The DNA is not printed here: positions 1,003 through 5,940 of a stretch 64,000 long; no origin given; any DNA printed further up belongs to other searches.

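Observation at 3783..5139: About 450-aa insertion of four helical repeats in the Afp11-like baseplate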

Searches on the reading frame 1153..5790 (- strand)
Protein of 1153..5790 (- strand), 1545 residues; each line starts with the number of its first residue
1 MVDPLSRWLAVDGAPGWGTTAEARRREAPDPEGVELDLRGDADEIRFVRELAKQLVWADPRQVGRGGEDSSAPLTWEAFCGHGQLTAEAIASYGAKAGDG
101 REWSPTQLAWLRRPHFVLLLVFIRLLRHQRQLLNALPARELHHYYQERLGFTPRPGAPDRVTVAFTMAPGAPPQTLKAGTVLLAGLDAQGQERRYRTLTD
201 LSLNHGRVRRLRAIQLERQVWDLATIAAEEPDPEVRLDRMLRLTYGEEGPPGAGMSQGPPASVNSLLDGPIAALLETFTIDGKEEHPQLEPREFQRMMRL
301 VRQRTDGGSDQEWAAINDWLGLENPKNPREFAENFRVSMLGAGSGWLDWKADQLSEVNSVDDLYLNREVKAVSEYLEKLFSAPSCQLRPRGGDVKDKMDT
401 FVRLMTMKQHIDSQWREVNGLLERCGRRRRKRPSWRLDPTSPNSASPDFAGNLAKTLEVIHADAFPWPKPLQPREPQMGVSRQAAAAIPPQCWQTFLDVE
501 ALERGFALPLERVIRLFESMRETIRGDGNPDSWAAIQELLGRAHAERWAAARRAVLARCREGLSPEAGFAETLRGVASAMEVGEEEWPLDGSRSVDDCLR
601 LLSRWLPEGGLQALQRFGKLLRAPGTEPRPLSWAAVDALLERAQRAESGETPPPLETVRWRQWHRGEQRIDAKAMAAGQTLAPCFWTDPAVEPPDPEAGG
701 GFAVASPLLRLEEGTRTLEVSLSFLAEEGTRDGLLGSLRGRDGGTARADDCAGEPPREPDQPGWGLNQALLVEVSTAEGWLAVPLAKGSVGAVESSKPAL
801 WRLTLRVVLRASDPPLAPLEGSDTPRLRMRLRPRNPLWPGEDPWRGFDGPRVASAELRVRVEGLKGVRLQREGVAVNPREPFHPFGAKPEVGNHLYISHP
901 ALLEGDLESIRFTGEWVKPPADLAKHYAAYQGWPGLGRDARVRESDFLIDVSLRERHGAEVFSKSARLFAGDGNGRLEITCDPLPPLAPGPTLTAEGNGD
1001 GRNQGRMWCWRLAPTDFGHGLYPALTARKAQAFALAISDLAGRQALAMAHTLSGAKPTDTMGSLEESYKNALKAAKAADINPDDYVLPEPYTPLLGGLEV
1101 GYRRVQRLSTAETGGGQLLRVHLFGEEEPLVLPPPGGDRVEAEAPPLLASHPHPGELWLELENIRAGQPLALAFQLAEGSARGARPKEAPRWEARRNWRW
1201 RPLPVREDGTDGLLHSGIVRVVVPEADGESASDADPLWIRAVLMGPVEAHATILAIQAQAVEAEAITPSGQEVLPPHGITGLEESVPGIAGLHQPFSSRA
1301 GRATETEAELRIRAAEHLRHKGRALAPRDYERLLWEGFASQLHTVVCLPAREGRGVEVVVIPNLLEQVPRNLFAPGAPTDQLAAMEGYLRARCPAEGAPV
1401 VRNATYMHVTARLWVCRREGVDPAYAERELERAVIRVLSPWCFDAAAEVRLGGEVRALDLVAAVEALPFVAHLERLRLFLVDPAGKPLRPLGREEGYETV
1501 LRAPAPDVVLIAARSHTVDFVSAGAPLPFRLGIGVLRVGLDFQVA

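Call 5: search_protein_families(library=pfam, proteins=[window:1153-5790:-], max_evalue=0.01)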
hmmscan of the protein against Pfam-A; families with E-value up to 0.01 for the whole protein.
window:1153-5790:- (1545 aa): 0 families

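Call 9: find_homologous_proteins(query=window:1153-5790:-, max_evalue=0.00001)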
Query window:1153-5790:- (1545 aa): 40 proteins with E <= 0.00001 among 8000 candidates.
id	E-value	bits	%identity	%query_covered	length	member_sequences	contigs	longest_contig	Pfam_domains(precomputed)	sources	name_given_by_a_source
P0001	0.0e+0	3492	99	100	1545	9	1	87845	-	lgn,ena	-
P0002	0.0e+0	2033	63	98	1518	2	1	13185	-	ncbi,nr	ncbi:MAG: hypothetical protein VKO44_06865 [Cyanobacteriota bacterium]|nr:hypothetical protein [Cyan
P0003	0.0e+0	1803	58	100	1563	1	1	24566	-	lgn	-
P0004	0.0e+0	1799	58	100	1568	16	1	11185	-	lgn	-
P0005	0.0e+0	1711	56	100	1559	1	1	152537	-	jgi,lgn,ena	-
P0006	0.0e+0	1710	56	100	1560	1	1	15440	-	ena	-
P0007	0.0e+0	1709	56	100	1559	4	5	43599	-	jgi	jgi:hypothetical protein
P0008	0.0e+0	1705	55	100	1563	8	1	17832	-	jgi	jgi:hypothetical protein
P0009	0.0e+0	1703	56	100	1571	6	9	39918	-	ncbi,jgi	jgi:hypothetical protein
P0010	0.0e+0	1701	56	100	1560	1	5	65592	-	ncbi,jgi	jgi:hypothetical protein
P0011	0.0e+0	1699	56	100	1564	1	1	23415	-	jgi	-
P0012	0.0e+0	1696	56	100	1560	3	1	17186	-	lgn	-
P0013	0.0e+0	1694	56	100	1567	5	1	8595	-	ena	-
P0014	0.0e+0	1694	56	100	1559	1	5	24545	-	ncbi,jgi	jgi:hypothetical protein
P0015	0.0e+0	1693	55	100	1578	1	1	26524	-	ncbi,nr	ncbi:MAG: hypothetical protein VKO39_13465 [Cyanobacteriota bacterium]|nr:hypothetical protein [Cyan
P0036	4.4e-243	828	38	91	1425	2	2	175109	-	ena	-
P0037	8.4e-103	363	27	99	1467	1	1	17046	-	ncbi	-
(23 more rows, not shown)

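Call 13: search_solved_structures(query=window:1153-5790:-, max_evalue=1, show_alignments=3)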
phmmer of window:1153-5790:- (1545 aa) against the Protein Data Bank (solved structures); distinct sequences matched with E-value up to 1: 6.
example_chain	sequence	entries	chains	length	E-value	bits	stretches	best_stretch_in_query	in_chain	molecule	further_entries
7aeb_G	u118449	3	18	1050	7.9e-59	202.5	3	1074-1521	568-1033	Baseplate_J domain-containing protein | Baseplate protein J-like domain-containing protein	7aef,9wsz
7b5h_AH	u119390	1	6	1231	1.8e-40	141.6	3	1070-1477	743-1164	All3317 protein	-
6rao_I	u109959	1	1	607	4.4e-28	100.6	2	1258-1488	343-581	Afp11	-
9qgl_A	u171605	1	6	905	1.5e-27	98.8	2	111-223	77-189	Photorhabdus luminescens subsp. laumondii TTO1 complete genome segment 6/17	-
6j0n_J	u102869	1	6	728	9.3e-23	82.9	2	1156-1484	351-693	Pvc11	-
9rce_A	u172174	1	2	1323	9.4e-17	63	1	1088-1445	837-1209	Baseplate protein J-like domain-containing protein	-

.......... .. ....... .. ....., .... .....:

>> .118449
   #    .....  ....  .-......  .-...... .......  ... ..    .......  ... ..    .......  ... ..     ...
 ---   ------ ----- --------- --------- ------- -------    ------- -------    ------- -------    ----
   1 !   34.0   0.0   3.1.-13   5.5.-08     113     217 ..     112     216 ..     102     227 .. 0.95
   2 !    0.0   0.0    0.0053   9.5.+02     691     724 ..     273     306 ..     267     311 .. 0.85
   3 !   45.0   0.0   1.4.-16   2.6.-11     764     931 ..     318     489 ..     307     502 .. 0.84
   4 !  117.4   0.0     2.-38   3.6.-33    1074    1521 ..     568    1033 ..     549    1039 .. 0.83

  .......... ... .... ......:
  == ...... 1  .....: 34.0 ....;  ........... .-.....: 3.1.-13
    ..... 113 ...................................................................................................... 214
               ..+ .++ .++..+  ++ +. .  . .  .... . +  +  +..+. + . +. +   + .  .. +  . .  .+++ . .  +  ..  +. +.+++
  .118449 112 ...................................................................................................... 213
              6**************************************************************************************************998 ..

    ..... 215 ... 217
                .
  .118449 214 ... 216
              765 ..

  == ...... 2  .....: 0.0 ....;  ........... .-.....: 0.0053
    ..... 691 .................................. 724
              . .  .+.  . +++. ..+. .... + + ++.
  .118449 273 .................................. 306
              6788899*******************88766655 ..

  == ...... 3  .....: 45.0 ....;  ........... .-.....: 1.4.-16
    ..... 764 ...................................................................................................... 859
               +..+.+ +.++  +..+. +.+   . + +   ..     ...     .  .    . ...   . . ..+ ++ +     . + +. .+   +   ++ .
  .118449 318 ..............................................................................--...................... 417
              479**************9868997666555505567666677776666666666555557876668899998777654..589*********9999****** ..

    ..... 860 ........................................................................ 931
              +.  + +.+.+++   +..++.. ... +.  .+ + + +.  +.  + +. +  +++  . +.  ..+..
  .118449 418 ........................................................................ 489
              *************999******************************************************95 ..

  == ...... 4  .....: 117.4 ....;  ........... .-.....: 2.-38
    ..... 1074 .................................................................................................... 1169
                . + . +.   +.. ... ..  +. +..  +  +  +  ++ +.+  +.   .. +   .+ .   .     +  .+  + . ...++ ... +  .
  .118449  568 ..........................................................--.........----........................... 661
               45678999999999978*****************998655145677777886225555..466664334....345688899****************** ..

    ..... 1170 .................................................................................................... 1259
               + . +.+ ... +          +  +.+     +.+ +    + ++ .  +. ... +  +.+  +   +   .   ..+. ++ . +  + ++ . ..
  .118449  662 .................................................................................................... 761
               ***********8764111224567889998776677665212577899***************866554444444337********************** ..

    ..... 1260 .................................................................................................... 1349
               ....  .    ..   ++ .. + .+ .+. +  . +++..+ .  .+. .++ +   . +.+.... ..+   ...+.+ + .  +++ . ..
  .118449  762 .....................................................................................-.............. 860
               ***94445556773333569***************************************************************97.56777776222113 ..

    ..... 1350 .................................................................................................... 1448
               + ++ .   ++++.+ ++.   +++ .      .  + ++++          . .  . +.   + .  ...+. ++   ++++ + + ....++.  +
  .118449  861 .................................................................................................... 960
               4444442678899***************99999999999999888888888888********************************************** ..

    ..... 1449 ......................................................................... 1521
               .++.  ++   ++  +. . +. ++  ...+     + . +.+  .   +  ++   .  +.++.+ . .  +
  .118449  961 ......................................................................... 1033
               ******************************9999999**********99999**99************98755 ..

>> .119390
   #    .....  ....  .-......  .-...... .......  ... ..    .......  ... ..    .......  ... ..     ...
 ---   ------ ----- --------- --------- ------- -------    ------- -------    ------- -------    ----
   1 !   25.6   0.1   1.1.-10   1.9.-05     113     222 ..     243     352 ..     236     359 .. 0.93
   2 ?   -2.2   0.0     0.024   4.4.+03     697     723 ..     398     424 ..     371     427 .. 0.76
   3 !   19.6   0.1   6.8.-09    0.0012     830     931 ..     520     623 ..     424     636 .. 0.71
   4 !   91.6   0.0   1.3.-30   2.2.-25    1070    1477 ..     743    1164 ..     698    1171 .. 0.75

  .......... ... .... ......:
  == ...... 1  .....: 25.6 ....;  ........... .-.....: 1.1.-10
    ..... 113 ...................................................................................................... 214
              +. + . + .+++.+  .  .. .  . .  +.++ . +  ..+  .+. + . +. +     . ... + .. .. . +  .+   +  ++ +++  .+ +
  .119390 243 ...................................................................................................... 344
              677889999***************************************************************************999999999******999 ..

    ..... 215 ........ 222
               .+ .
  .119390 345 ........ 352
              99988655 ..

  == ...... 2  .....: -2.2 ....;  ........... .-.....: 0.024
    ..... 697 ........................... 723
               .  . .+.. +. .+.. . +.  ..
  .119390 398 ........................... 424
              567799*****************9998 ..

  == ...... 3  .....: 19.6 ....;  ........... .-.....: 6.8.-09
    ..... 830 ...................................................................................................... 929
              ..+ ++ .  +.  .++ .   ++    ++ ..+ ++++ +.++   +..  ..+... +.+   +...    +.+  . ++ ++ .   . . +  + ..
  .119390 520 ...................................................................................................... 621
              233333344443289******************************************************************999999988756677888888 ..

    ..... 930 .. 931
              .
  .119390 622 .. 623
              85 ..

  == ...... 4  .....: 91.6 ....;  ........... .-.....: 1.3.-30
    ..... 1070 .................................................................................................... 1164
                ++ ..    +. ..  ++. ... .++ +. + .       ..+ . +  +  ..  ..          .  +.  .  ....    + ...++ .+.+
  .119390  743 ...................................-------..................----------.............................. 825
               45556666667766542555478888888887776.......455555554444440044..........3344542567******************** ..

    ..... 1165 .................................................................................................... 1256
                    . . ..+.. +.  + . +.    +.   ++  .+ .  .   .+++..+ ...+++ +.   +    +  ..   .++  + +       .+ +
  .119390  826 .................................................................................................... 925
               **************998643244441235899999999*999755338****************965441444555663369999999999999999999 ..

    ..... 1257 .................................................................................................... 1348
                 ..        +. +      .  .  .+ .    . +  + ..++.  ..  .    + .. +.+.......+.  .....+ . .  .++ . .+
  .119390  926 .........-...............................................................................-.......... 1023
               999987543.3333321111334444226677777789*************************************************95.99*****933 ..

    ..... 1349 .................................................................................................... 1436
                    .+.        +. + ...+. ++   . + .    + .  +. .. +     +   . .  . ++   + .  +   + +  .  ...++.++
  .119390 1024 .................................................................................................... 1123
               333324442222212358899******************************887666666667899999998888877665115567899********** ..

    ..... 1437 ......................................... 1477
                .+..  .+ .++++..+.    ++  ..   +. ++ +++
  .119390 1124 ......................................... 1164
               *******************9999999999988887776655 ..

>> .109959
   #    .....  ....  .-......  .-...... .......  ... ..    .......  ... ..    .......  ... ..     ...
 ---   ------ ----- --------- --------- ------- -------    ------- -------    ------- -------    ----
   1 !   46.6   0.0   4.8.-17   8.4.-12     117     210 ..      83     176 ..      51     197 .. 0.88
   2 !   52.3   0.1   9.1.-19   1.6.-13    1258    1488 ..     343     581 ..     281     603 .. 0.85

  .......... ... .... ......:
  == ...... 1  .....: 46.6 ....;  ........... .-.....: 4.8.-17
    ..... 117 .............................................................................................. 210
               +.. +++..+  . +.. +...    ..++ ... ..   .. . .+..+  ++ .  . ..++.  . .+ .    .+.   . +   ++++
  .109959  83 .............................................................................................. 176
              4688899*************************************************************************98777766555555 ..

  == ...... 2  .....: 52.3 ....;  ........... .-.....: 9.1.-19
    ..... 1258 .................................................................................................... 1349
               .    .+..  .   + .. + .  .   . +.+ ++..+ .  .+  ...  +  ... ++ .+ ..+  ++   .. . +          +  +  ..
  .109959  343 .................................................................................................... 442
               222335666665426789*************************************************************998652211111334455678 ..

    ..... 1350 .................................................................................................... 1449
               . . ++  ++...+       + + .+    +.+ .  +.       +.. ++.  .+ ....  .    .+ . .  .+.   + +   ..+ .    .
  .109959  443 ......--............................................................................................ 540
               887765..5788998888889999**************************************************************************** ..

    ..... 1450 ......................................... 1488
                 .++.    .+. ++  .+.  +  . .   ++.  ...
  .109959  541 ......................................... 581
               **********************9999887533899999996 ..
